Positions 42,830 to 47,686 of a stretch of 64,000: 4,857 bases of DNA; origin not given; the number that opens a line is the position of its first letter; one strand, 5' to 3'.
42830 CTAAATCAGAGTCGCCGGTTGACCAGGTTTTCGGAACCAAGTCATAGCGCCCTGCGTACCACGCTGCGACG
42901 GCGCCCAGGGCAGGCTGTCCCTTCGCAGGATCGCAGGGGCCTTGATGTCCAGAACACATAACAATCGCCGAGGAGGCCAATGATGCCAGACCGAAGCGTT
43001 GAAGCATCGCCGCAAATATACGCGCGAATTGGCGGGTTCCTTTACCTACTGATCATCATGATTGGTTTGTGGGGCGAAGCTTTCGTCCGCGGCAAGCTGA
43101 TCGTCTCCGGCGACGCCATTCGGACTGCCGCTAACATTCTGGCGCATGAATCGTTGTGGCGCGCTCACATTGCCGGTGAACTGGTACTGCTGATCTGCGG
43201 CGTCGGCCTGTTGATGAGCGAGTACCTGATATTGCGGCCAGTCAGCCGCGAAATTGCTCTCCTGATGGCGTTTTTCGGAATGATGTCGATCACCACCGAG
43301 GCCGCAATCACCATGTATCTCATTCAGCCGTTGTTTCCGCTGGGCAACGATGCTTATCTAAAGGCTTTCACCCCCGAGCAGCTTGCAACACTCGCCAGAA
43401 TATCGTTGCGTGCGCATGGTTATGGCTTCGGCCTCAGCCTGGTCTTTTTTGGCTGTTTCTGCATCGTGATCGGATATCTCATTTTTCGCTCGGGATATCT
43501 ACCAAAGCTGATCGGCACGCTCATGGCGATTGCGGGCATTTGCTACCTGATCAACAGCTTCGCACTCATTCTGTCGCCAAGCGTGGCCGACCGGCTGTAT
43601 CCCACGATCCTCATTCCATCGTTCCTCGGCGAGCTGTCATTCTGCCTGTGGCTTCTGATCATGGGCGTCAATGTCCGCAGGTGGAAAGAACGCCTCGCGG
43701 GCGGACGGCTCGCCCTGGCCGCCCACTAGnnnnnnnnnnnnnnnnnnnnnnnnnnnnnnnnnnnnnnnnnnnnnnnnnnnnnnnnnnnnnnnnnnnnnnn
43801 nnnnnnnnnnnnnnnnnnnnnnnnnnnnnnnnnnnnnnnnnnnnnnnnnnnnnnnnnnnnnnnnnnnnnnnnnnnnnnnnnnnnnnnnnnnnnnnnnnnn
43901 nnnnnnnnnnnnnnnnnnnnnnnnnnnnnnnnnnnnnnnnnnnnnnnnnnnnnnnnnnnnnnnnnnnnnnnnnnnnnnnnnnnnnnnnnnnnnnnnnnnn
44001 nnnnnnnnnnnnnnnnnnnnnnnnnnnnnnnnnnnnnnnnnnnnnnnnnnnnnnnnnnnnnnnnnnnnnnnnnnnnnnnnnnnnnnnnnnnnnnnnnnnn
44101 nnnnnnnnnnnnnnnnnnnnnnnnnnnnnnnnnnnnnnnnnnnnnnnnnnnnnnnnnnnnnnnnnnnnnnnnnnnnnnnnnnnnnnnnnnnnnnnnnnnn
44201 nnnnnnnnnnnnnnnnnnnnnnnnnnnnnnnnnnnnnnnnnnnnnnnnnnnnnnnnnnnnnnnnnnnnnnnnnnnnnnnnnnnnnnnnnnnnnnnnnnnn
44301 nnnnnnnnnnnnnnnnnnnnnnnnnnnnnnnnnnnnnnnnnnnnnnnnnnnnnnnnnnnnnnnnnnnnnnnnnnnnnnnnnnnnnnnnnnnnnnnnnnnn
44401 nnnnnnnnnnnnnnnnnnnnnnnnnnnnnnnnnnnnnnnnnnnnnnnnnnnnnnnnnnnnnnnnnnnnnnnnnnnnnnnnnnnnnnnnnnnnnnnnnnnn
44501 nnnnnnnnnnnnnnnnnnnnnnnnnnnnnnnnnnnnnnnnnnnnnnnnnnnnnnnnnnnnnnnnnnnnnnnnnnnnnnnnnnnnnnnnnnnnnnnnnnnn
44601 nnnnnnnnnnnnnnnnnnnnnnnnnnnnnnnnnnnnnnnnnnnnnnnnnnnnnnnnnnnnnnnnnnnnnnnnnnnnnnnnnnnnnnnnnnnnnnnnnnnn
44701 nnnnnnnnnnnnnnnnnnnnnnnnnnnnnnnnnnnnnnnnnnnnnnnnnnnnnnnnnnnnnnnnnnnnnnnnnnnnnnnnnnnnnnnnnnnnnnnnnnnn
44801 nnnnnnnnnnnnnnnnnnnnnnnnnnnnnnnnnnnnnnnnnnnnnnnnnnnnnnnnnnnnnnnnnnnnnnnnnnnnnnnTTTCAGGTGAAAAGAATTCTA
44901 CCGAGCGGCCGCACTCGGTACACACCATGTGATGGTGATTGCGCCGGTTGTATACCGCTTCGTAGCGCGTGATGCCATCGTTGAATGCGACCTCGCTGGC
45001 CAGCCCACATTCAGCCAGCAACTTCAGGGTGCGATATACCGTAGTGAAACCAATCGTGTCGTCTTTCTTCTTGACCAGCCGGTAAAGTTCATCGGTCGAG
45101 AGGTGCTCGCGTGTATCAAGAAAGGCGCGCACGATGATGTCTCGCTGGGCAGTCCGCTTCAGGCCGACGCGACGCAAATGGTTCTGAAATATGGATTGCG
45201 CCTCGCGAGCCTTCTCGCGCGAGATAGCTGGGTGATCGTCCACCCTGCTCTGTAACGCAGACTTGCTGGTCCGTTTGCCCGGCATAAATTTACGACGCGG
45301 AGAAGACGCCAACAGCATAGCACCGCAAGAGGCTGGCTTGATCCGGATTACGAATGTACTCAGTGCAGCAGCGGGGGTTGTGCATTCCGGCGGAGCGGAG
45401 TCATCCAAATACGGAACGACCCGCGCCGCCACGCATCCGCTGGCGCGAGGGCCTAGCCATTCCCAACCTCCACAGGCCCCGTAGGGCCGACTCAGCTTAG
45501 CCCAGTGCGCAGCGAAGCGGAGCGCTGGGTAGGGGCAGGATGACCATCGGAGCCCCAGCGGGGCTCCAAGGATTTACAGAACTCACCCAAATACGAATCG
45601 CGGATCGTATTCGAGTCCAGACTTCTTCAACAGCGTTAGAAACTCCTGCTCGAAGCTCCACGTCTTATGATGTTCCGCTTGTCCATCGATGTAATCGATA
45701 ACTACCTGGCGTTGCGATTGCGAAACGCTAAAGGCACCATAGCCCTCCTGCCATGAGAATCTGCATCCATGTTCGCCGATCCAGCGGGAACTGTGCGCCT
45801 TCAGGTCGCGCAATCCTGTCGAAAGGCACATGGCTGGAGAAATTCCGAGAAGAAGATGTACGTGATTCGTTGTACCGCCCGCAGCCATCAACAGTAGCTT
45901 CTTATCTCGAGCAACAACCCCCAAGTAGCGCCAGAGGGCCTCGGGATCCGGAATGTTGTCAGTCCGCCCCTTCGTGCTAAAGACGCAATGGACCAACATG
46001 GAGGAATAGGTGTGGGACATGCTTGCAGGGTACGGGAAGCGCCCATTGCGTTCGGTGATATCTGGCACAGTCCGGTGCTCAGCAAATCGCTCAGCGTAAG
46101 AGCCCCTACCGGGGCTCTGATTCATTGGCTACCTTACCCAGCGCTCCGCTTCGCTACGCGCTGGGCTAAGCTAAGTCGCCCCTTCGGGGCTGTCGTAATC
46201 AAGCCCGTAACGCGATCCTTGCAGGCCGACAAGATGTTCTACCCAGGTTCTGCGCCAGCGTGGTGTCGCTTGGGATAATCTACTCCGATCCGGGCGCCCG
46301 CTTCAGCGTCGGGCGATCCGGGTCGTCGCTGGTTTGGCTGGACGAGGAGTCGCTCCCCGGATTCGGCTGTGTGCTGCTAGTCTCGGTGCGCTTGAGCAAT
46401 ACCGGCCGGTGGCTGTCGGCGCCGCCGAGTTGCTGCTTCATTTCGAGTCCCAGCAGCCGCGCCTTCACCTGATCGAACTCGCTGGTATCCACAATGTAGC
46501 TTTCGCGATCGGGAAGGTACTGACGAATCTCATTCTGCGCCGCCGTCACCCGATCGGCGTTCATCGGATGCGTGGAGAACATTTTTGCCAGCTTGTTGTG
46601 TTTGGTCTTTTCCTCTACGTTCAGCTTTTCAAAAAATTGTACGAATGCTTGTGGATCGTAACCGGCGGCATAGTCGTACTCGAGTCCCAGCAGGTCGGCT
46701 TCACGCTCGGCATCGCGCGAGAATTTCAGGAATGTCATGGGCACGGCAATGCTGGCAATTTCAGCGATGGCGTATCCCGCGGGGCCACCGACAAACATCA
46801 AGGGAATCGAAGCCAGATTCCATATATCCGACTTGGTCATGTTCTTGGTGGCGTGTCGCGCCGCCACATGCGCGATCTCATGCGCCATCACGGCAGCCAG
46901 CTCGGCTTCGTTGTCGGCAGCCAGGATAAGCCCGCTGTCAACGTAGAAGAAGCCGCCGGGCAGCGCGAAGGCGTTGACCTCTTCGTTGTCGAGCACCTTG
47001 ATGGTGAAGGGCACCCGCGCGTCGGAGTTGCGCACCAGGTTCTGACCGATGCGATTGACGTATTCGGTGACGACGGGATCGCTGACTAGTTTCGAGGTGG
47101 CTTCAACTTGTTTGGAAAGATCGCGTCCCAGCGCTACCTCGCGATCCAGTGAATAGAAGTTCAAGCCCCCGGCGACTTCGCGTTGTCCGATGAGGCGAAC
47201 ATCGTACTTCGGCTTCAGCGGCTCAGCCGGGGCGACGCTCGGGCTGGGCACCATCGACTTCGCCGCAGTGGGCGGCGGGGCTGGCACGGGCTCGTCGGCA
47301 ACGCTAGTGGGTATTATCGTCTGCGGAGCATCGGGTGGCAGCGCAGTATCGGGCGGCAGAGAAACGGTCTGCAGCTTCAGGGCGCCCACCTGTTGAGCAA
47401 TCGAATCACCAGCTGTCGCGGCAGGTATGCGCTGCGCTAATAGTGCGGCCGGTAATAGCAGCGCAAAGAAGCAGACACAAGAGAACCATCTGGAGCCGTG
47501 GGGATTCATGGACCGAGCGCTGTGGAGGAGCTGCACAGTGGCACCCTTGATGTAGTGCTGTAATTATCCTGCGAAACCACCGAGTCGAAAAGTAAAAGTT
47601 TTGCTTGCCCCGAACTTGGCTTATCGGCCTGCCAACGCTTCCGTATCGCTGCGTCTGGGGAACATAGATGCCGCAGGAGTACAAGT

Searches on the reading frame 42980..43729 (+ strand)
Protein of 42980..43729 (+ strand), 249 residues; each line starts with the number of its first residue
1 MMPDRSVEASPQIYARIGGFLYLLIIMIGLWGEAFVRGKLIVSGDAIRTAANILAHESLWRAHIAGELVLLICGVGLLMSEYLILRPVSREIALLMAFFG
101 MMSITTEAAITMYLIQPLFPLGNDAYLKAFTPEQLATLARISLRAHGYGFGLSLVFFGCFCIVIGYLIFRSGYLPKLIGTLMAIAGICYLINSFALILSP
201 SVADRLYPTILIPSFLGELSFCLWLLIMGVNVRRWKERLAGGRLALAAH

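Call 21: find_encoding_contigs(protein=window:42980-43729:+, flank=10000, max_places=1)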
Protein window:42980-43729:+ (249 aa): no gene with exactly this product is on record in the collection.

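Call 43: search_protein_families(library=pfam, proteins=[window:42980-43729:+], max_evalue=0.00001)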
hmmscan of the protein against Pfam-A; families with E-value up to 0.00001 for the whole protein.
window:42980-43729:+ (249 aa): 1 family
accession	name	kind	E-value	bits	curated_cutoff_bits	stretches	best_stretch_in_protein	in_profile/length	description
PF14329.11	DUF4386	-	1.5e-46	159.4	27.6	1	18-229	2-210/210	Domain of unknown function (DUF4386)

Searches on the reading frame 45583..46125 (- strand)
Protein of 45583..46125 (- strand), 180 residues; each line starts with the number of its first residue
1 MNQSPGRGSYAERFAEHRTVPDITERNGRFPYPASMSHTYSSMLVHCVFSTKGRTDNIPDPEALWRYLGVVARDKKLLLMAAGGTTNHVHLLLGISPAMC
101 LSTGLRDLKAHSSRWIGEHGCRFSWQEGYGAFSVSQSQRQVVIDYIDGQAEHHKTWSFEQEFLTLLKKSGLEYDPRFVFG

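Call 43: search_protein_families(library=pfam, proteins=[window:45583-46125:-], max_evalue=0.00001)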
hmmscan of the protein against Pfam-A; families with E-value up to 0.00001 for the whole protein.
window:45583-46125:- (180 aa): 1 family
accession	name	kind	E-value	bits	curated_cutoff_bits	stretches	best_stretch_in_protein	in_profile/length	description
PF01797.21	Y1_Tnp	-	3.2e-16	60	23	1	40-149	2-121/121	Transposase IS200 like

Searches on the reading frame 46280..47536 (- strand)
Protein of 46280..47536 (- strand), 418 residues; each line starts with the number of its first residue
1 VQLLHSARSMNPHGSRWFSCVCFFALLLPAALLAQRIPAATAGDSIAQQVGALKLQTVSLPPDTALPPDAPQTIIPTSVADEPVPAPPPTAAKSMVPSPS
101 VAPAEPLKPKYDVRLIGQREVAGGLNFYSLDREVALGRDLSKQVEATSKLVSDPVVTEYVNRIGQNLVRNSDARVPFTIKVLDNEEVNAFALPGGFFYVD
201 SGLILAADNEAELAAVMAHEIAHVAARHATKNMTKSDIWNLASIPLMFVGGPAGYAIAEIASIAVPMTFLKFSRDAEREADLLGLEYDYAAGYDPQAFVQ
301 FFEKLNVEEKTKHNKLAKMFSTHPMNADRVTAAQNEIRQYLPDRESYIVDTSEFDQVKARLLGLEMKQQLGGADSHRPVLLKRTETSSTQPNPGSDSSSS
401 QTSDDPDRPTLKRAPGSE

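Call 27: search_protein_families(library=ncbifam, proteins=[window:46280-47536:-], max_evalue=0.00001)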
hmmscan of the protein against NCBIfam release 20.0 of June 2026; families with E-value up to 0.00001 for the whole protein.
window:46280-47536:- (418 aa): 4 families
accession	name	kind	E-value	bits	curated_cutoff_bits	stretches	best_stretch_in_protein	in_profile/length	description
NF052400.1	M48_BAM_BepA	equivalog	8.1e-55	186.5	570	1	126-369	39-286/483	beta-barrel assembly-enhancing protease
NF052399.1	M48_lipo_LoiP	exception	4.5e-17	62.3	365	1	143-337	53-244/247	metalloprotease LoiP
NF002826.0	PRK03001.1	equivalog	2.8e-06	26.7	369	0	157-229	67-141/285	zinc metalloprotease HtpX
NF002363.0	PRK01345.1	equivalog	9.8e-06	24.9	422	0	159-234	68-144/318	zinc metalloprotease HtpX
